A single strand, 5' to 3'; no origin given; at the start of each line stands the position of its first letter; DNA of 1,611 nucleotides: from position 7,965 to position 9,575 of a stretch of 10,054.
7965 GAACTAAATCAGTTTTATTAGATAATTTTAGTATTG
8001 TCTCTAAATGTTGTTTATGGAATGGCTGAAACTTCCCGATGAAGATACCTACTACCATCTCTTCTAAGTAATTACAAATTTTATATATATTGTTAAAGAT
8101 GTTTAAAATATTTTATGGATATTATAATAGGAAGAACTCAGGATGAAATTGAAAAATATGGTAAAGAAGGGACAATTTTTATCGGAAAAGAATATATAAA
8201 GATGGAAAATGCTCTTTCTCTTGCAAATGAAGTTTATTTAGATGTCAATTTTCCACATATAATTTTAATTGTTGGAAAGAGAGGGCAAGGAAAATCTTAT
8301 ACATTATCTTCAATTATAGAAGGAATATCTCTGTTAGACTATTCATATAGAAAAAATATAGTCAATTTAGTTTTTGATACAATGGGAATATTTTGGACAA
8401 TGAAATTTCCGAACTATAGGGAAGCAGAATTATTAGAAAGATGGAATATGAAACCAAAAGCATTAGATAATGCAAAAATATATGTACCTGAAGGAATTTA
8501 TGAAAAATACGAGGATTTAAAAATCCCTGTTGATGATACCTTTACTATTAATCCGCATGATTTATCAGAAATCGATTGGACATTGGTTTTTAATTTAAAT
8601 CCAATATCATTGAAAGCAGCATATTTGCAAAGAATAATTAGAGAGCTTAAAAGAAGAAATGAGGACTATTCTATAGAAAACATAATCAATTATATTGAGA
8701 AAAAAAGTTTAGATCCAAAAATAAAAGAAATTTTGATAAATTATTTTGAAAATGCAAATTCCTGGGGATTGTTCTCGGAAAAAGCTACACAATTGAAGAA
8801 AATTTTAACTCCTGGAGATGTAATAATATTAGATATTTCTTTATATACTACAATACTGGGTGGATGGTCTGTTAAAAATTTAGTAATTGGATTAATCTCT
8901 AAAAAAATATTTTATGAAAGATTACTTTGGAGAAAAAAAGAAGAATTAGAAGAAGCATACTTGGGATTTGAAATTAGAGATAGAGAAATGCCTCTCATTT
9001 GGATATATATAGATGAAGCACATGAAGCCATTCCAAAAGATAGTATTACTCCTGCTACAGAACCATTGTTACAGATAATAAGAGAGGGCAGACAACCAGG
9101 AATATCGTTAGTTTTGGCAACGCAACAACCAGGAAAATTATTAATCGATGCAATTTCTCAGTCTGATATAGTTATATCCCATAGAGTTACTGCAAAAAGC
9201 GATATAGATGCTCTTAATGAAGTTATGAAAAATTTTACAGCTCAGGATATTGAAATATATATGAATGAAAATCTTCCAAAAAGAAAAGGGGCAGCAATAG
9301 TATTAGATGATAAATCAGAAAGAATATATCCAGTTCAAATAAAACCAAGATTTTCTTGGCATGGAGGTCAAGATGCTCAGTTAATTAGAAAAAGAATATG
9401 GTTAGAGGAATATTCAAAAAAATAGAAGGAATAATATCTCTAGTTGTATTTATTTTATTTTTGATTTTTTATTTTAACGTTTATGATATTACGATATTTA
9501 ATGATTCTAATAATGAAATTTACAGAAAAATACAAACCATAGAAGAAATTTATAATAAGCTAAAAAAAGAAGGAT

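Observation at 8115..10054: HerA/FtsK-type ATPase overlapped by a membrane-anchored protein gene: candidate membrane-tethered translocase module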

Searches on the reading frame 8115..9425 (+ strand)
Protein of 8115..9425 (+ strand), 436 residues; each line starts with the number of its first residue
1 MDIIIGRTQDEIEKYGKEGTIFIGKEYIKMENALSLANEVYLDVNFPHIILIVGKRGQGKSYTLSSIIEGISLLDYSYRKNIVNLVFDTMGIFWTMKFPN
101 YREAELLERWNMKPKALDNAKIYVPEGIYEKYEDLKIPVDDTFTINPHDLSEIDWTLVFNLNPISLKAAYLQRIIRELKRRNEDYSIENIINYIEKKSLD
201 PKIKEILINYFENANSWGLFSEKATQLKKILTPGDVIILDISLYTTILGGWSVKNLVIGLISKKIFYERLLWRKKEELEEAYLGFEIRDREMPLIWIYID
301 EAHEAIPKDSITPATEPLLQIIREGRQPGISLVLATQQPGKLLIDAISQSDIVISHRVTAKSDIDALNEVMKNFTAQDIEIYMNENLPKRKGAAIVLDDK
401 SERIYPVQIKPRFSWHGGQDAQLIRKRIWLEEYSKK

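Call 3: search_protein_families(library=pfam, proteins=[window:8115-9425:+], max_evalue=0.01)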
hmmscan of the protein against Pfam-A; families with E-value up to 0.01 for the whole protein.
window:8115-9425:+ (436 aa): 2 families
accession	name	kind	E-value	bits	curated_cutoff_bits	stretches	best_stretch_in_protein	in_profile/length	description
PF01935.23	DUF87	-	2.7e-13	51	23.2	1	39-244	13-204/220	Helicase HerA, central domain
PF05872.18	HerA_C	-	0.0024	17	22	1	264-377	231-342/502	Helicase HerA-like C-terminal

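Call 8: search_protein_families(library=ncbifam, proteins=[window:8115-9425:+], max_evalue=0.01)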
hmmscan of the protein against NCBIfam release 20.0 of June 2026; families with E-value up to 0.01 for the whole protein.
window:8115-9425:+ (436 aa): 6 families
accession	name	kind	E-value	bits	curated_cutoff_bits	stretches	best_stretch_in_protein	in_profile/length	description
NF042944.1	HerA_antiphage_2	equivalog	1.8e-11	43.5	850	1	234-371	377-508/576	anti-phage-associated helicase HerA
NF040819.1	helicase_HerA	equivalog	1.9e-06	26.7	970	1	273-365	381-474/561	DNA double-strand break repair helicase HerA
NF040937.1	HerA_Thermprot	equivalog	3.5e-05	22.4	800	1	290-374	347-430/487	DNA double-strand break repair helicase HerA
NF042943.1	HerA_antiphage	equivalog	4.7e-05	22.1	800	1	321-378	465-522/566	anti-phage-associated helicase HerA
TIGR03924.1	T7SS_EccC_a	equivalog_domain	0.0067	15.2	509.15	0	291-338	561-606/673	type VII secretion protein EccCa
TIGR03928.1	T7_EssCb_Firm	equivalog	0.0098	13.5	778.4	0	289-366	910-987/1296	type VII secretion protein EssC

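Call 9: search_protein_families(library=padloc, proteins=[window:8115-9425:+], max_evalue=0.01)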
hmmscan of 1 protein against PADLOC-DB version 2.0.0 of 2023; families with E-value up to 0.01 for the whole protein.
window:8115-9425:+ (436 aa): 16 families
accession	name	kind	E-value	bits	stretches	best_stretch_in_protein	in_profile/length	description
PDLC04140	mad8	-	1.3e-20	72.2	1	35-423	15-313/314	mads_8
PDLC04105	HerA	-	6.6e-18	62.6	2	183-373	327-503/576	-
PDLC04106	HerA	-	6.3e-14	49.4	2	314-371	537-594/667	-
PDLC04103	HerA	-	7.7e-13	45.6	1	290-374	438-525/579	-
PDLC02188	HerA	-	1.1e-12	45.7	1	233-373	376-510/578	-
PDLC02684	DndH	-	4.9e-10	35.6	1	50-402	1370-1703/1715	DndH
PDLC04102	HerA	-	1.8e-09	34.5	1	277-375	497-589/654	-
PDLC01055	HerA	-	2.8e-09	34.3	1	285-349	408-474/532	Type III coevolved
PDLC04104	HerA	-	7.8e-07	26.2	1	255-400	196-327/379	-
PDLC04098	HerA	-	2.6e-06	24.3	1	290-369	524-610/686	-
PDLC04100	HerA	-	9.1e-06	22.6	1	321-377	471-527/580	-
PDLC02185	HerA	-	1.3e-05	22.1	1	320-379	476-535/585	-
PDLC04097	HerA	-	4.7e-05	20.2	1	320-374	507-561/618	-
PDLC02685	DndH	-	0.0005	15.8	1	204-358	1484-1623/1678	DndH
PDLC04101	HerA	-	0.0026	14.5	1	48-97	169-213/400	-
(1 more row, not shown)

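Call 10: search_solved_structures(query=window:8115-9425:+, max_evalue=1, show_alignments=2)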
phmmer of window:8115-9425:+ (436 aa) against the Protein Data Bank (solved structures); distinct sequences matched with E-value up to 1: 16.
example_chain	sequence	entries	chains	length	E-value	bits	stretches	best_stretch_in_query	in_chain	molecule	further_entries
8wiv_A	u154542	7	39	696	4.3e-09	39.2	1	241-371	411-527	Helicase HerA central domain-containing protein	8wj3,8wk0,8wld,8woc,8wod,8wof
8xau_A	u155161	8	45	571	1.1e-08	37.8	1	288-399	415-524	ATP-binding protein | HerA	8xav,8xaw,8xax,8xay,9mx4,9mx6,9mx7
9x1l_A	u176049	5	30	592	0.00011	24.6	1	277-366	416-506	DNA helicase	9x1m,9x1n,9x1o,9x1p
8yho_A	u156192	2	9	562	0.00015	24.1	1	283-367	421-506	DUF87 domain-containing protein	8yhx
8ziq_M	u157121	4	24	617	0.00026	23.4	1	197-372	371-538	HerA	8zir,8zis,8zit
9c1m_M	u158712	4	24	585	0.00029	23.2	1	190-372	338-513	ATP-binding protein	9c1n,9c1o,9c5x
4r2h_A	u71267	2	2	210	0.026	16.8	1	278-373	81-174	STIV B204 ATPase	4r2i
4d2i_A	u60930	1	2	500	0.053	15.8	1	292-365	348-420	HERA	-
8j4u_M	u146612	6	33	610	0.095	14.9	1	288-379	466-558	Nucleoside triphosphate hydrolase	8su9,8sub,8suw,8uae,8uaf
9qks_G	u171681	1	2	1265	0.098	14.9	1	292-381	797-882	ESX secretion system protein YukB,Green fluorescent protein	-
11kk_A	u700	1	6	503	0.24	13.6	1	263-361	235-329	HerA like helicase YjgR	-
8wet_A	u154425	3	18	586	0.3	13.3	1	318-372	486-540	TdpA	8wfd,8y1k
5fl3_A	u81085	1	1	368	0.39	12.9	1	24-85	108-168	PILI RETRACTION PROTEIN PILT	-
2iuu_A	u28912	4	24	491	0.71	12.1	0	293-404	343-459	DNA TRANSLOCASE FTSK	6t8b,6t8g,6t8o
2ius_A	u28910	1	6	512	0.75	12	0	293-368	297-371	DNA TRANSLOCASE FTSK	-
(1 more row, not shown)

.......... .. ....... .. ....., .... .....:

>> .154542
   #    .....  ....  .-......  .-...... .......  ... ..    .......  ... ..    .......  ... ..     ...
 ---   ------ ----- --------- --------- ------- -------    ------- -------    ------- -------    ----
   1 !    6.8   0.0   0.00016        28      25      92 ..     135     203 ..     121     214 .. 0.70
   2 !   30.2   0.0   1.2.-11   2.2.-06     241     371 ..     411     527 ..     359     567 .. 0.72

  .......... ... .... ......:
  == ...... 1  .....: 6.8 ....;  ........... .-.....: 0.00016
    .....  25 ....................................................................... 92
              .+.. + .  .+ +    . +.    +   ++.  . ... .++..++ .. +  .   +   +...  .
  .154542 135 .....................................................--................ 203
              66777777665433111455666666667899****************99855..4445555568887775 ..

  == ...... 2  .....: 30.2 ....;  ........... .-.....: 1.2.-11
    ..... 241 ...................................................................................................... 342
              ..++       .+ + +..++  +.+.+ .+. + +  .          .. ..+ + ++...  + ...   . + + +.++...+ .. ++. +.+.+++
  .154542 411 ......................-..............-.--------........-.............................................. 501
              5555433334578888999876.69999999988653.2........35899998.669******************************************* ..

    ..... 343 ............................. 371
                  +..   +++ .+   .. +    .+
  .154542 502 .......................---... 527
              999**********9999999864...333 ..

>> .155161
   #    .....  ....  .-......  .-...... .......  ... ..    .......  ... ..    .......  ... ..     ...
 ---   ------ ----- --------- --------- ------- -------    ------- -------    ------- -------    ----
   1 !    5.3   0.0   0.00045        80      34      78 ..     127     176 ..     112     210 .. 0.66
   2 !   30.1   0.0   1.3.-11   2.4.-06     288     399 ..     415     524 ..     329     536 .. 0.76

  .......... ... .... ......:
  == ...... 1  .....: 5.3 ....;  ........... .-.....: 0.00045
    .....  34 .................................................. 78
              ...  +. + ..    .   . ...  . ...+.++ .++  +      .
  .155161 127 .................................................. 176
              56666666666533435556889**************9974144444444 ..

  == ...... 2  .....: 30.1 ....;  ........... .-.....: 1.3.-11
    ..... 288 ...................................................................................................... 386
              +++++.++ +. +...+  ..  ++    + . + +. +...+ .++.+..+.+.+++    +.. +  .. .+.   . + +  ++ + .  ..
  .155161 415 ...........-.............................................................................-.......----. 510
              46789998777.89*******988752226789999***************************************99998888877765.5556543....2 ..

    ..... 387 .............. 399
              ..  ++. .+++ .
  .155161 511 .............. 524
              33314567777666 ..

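Call 11: find_homologous_proteins(query=window:8115-9425:+, max_evalue=0.001)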
Query window:8115-9425:+ (436 aa): 4358 proteins with E <= 0.001 among 8000 candidates; the best 120 are listed.
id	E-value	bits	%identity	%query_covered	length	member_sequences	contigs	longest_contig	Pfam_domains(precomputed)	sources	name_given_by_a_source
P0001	1.4e-286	968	100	100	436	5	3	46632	PF01935.24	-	-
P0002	5.3e-284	960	99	100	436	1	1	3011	PF01935.24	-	-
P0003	1.4e-231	787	78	99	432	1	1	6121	PF01935.24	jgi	-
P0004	3.6e-231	786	79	99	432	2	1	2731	PF01935.24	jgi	-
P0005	1.0e-230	784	78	99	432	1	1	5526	PF01935.24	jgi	-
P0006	7.8e-227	771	77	99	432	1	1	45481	PF01935.24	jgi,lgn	-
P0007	4.7e-226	769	77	99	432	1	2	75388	PF01935.24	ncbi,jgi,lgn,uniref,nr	ncbi:ATP-binding protein [Nanoarchaeota archaeon NZ13-N]|uniref:Helicase HerA central domain-contain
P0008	1.6e-221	754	76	99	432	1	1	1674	PF01935.24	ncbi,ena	-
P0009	8.4e-207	705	69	100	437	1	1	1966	PF01935.24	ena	-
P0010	1.1e-206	705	69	100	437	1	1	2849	PF01935.24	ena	-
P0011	1.1e-206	705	69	100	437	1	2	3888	PF01935.24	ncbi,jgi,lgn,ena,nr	ncbi:MAG TPA: ATP-binding protein [Candidatus Nanopusillus sp.]|nr:ATP-binding protein [Candidatus N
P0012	4.2e-205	700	69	99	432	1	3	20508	PF01935.24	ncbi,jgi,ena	-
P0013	5.9e-205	699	71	99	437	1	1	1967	PF01935.24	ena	-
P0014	6.0e-204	696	67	100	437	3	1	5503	PF01935.24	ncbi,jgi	jgi:DNA helicase HerA-like ATPase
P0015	1.8e-203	694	67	100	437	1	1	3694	PF01935.24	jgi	-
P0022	2.0e-193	661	66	99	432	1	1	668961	PF01935.24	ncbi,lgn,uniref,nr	ncbi:DNA double-strand break repair helicase HerA [Nanobdella aerobiophila]|uniref:DNA double-strand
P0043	3.5e-133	463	48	97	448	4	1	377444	PF01935.24,PF05707.19,PF05872.19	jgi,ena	jgi:uncharacterized protein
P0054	5.4e-132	459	51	98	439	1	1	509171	PF01935.24,PF05872.19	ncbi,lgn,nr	ncbi:MAG: ATP-binding protein [Candidatus Nanoarchaeia archaeon]|nr:ATP-binding protein [Candidatus 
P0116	1.2e-129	451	48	97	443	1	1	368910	PF01935.24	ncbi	-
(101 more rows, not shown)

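Call 13: find_encoding_contigs(protein=P0001, flank=8000, max_places=3)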
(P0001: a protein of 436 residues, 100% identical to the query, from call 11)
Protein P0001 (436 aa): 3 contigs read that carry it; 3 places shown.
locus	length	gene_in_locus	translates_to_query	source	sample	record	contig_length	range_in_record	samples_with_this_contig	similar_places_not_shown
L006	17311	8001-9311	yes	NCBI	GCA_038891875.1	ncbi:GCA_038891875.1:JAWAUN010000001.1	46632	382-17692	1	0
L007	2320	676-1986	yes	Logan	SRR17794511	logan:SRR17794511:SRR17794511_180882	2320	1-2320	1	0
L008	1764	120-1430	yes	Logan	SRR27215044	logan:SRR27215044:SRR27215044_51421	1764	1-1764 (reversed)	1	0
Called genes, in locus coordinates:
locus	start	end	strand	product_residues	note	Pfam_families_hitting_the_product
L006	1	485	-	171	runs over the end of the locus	-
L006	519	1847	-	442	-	PF00753:Lactamase_B, PF12706:Lactamase_B_2, PF22505:RNase_J_b_CASP, PF07521:RMMBL (weak)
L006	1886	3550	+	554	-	PF00587:tRNA-synt_2b, PF03129:HGTP_anticodon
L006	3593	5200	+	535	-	PF08323:Glyco_transf_5 (faint), PF00343:Phosphorylase, PF00534:Glycos_transf_1 (faint)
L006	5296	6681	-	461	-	PF10102:DUF2341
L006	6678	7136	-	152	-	-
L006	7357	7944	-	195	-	PF01467:CTP_transf_like (weak)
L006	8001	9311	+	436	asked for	PF01935:DUF87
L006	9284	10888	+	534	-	-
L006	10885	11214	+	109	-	-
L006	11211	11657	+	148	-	-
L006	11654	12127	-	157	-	-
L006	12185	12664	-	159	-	PF01090:Ribosomal_S19e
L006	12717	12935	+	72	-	PF01780:Ribosomal_L37ae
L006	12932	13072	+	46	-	-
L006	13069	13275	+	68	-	-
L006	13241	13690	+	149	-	PF03367:Zn_ribbon_ZPR1 (weak)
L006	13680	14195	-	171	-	PF00719:Pyrophosphatase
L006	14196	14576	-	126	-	PF04472:SepF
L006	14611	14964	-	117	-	PF01920:Prefoldin_2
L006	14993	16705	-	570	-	PF00749:tRNA-synt_1c, PF03950:tRNA-synt_1c_C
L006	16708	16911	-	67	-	PF06093:Spt4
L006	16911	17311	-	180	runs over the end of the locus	PF03876:SHS2_Rpb7-N, PF00575:S1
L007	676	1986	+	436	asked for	PF01935:DUF87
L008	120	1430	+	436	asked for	PF01935:DUF87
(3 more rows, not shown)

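Call 14: find_encoding_contigs(protein=P0022, flank=8000, max_places=2)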
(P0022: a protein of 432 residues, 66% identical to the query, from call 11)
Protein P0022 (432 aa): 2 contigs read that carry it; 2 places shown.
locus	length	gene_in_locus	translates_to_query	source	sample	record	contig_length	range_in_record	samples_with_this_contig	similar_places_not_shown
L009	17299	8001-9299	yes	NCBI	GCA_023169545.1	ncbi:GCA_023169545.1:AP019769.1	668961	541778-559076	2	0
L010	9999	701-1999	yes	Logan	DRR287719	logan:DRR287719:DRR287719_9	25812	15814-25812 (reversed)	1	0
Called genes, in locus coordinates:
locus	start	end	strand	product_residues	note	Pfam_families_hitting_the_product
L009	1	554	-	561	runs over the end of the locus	PF04675:DNA_ligase_A_N, PF01068:DNA_ligase_A_M, PF04679:DNA_ligase_A_C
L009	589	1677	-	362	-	PF00091:Tubulin, PF12327:FtsZ_C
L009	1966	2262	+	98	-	-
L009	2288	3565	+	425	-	PF18195:GatD_N (weak), PF00710:Asparaginase, PF17763:Asparaginase_C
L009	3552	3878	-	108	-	PF01588:tRNA_bind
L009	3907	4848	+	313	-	PF01916:DS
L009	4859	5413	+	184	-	PF00857:Isochorismatase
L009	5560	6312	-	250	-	PF02421:FeoB_N (faint), PF03193:RsgA_GTPase (weak), PF01926:MMR_HSR1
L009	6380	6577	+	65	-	-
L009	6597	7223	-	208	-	-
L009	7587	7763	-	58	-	-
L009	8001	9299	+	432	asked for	PF01935:DUF87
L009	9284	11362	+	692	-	-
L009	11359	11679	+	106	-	-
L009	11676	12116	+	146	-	-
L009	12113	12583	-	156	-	-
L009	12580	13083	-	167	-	PF01090:Ribosomal_S19e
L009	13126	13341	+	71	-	PF01780:Ribosomal_L37ae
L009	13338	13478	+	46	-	-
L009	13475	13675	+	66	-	-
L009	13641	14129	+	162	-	PF22794:jr-ZPR1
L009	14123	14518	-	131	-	PF04472:SepF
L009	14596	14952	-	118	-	PF01920:Prefoldin_2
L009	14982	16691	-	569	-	PF00749:tRNA-synt_1c, PF03950:tRNA-synt_1c_C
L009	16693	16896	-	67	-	PF06093:Spt4, PF13248:Zn_ribbon_3 (weak)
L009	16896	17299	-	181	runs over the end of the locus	PF03876:SHS2_Rpb7-N, PF00575:S1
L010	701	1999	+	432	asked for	PF01935:DUF87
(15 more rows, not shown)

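Call 15: find_encoding_contigs(protein=P0054, flank=7000, max_places=1)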
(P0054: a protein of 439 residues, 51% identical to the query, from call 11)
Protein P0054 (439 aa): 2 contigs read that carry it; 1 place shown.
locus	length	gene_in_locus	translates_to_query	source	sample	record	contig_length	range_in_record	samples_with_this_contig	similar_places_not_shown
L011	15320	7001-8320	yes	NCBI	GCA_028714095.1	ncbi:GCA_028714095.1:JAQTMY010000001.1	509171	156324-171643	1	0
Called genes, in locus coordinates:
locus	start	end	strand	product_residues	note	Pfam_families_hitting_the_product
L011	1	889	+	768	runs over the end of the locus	PF17963:Big_9 (faint), PF18911:PKD_4 (faint)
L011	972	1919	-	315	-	-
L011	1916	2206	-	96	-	PF02001:DUF134, PF08281:Sigma70_r4_2 (weak)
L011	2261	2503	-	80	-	PF17253:DUF5320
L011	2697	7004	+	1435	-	PF05345:He_PIG (faint), PF17803:Cadherin_4 (faint), PF18957:RibLong (faint), PF17963:Big_9 (weak)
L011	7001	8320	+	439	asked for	PF01935:DUF87, PF05872:HerA_C (faint)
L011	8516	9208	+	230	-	PF01209:Ubie_methyltran (weak), PF00891:Methyltransf_2 (weak), PF02353:CMAS, PF13489:Methyltransf_23, PF13847:Methyltransf_31, PF08241:Methyltransf_11, PF08242:Methyltransf_12, PF13649:Methyltransf_25, +3 more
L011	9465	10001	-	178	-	PF00069:Pkinase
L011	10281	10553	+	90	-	-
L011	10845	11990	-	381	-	PF00278:Orn_DAP_Arg_deC, PF02784:Orn_Arg_deC_N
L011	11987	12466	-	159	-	PF01613:Flavin_Reduct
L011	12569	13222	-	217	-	PF04967:HTH_10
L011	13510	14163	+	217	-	PF02353:CMAS, PF05175:MTS, PF01209:Ubie_methyltran, PF03848:TehB, PF13489:Methyltransf_23, PF13847:Methyltransf_31, PF08241:Methyltransf_11, PF08242:Methyltransf_12, +1 more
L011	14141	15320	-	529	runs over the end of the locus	PF08497:Radical_SAM_N, PF04055:Radical_SAM, PF11842:DUF3362 (weak)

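Call 16: find_encoding_contigs(protein=P0043, flank=7000, max_places=1)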
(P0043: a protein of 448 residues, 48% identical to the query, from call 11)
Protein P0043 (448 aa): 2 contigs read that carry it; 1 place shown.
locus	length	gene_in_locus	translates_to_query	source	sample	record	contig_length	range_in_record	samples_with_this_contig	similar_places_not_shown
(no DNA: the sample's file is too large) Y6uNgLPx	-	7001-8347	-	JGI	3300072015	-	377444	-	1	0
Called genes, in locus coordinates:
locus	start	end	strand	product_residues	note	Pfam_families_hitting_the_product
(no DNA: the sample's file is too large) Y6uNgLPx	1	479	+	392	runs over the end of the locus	PF01695:IstB_IS21 (faint), PF13173:AAA_14 (weak), PF13401:AAA_22 (faint), PF00004:AAA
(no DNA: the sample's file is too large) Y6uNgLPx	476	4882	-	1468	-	PF00082:Peptidase_S8, PF01839:FG-GAP (faint), PF02225:PA, PF13517:FG-GAP_3 (weak)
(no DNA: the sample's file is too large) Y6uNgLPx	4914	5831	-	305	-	PF05569:Peptidase_M56 (weak), PF01435:Peptidase_M48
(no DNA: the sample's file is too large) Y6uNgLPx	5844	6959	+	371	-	PF02353:CMAS, PF13489:Methyltransf_23, PF01728:FtsJ (weak), PF08241:Methyltransf_11, PF08242:Methyltransf_12, PF13649:Methyltransf_25, PF13847:Methyltransf_31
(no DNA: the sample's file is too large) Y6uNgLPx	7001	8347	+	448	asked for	PF01935:DUF87, PF05872:HerA_C (faint), PF05707:Zot (faint)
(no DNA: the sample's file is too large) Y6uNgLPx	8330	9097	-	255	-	PF25133:TYW2_N_2, PF05175:MTS (faint), PF02475:TRM5-TYW2_MTfase, PF13847:Methyltransf_31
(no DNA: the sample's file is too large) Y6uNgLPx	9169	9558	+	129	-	PF23600:CdpA_N (faint)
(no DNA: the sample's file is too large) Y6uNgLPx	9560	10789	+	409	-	PF01595:CNNM, PF00571:CBS (weak), PF03471:CorC_HlyC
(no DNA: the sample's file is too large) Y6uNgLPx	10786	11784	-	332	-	PF00752:XPG_N, PF00867:XPG_I, PF01367:5_3_exonuc (weak)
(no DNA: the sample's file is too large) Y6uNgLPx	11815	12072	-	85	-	PF03083:MtN3_slv, PF04193:PQ-loop (weak)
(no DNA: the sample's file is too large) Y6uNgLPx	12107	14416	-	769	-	PF03104:DNA_pol_B_exo1, PF00136:DNA_pol_B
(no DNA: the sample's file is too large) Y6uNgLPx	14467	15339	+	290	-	PF00557:Peptidase_M24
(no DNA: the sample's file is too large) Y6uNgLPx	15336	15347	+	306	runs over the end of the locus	PF01207:Dus, PF01180:DHO_dh (faint), PF04131:NanE, PF00977:His_biosynth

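Call 17: find_encoding_contigs(protein=P0116, flank=7000, max_places=1)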
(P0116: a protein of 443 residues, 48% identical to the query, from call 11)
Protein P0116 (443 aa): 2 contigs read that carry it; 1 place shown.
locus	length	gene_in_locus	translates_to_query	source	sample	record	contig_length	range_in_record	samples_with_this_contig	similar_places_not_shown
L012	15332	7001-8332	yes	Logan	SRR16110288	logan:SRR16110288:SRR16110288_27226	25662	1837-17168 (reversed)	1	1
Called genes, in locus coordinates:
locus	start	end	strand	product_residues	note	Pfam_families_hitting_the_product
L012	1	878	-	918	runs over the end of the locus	PF00133:tRNA-synt_1, PF09334:tRNA-synt_1g (faint), PF08264:Anticodon_1, PF19302:DUF5915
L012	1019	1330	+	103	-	PF01938:TRAM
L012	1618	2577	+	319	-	PF03215:Rad17, PF05496:RuvB_N, PF25199:nSTAND_NTPase5 (faint), PF00004:AAA, PF13177:DNA_pol3_delta2, PF25361:AAA_lid_RFC1, PF08542:Rep_fac_C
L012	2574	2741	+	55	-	-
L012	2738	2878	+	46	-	-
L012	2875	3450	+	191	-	-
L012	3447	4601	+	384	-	PF05496:RuvB_N (weak), PF00270:DEAD (faint), PF12775:AAA_7, PF00004:AAA, PF13173:AAA_14 (faint), PF25361:AAA_lid_RFC1 (weak), PF21960:RCF1-5-like_lid (weak)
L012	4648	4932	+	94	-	PF21473:OB_Ssb-like, PF01336:tRNA_anti-codon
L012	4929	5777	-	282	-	PF01435:Peptidase_M48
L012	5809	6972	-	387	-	PF00254:FKBP_C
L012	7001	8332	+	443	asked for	PF01935:DUF87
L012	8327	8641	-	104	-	-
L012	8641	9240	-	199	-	PF09622:DUF2391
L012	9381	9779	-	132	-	PF03692:CxxCxxCC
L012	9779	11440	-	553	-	PF18093:Trm5_N, PF25133:TYW2_N_2 (faint), PF02475:TRM5-TYW2_MTfase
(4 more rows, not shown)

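Call 22: find_related_loci(query=A1, collection=genome_contigs, flank=6000)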
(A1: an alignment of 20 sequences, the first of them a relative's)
Query A1 (436 aa) in genome_contigs; peptide patterns used: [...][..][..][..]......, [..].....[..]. (x = any residue, [..] = any of these).
598 stretches matched a pattern (row limit reached: there are more); 586 encode a relative of the query (tblastn E <= 1e-3); the best 80 are kept; 80 distinct loci.
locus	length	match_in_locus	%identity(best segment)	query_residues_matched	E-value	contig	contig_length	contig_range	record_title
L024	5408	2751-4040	69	1-430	0e+0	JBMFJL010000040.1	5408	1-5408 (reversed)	MAG: Nanopusillaceae archaeon isolate KM4331-16 NODE_40_length_5408_cov_4.074658, whole genome shotgun sequence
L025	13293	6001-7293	68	1-431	0e+0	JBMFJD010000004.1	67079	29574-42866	MAG: Nanopusillaceae archaeon isolate KM4331-08 NODE_4_length_67079_cov_42.243449, whole genome shotgun sequence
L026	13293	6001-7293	68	1-431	0e+0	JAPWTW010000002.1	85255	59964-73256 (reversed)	MAG: Candidatus Nanopusillus sp. isolate RSNS12 scaffold_35_c1, whole genome shotgun sequence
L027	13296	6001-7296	66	1-432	0e+0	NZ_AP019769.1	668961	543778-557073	Nanobdella aerobiophila strain MJ1 chromosome, complete genome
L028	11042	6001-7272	65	1-426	0e+0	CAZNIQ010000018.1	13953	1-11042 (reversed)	MAG TPA_asm: Candidatus Woesearchaeota archaeon isolate binchicken_co36_18 genome assembly, contig: NODE_2950_length_139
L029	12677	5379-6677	49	2-427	5e-140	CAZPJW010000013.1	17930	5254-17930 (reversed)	MAG TPA_asm: Candidatus Woesearchaeota archaeon isolate binchicken_co141_105 genome assembly, contig: NODE_13483_length_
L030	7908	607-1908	49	2-425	4e-140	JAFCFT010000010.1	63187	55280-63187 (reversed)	Candidatus Parvarchaeota archaeon isolate Meg22_1618_Bin_99 Meg22_1618_Bin_99_scaffold_1173, whole genome shotgun sequen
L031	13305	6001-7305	49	2-427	1e-139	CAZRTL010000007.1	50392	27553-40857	MAG TPA_asm: Candidatus Woesearchaeota archaeon isolate binchicken_co141_573 genome assembly, contig: NODE_2903_length_5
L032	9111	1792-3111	50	2-431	2e-138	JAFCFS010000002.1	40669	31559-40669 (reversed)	Candidatus Woesearchaeota archaeon isolate Meg22_1618_Bin_98 Meg22_1618_Bin_98_scaffold_972, whole genome shotgun sequen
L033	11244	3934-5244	48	2-430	2e-137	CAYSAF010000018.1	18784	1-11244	MAG TPA_asm: Candidatus Woesearchaeota archaeon isolate binchicken_co266_186 genome assembly, contig: NODE_4811_length_1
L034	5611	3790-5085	47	1-427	3e-138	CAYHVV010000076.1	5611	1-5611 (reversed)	MAG TPA_asm: uncultured Methanosarcinales archaeon isolate ERP119705_co15_611 genome assembly, contig: NODE_19073_length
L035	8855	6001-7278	49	2-419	2e-137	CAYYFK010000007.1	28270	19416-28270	MAG TPA_asm: Candidatus Woesearchaeota archaeon isolate binchicken_co97_250 genome assembly, contig: NODE_6779_length_28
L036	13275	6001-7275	48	2-424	4e-137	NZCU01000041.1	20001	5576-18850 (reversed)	MAG: Nanoarchaeota archaeon isolate ARS1172 MHASMcontig_681622, whole genome shotgun sequence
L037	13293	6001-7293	47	2-427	1e-136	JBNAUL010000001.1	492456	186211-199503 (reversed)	MAG: Candidatus Woesearchaeota archaeon isolate Kamch4342-D-MF-011 bin55.fa-1, whole genome shotgun sequence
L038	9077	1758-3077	50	2-432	7e-137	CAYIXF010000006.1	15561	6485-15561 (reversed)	MAG TPA_asm: Candidatus Woesearchaeota archaeon isolate ERP119705_co6_1028 genome assembly, contig: NODE_4411_length_155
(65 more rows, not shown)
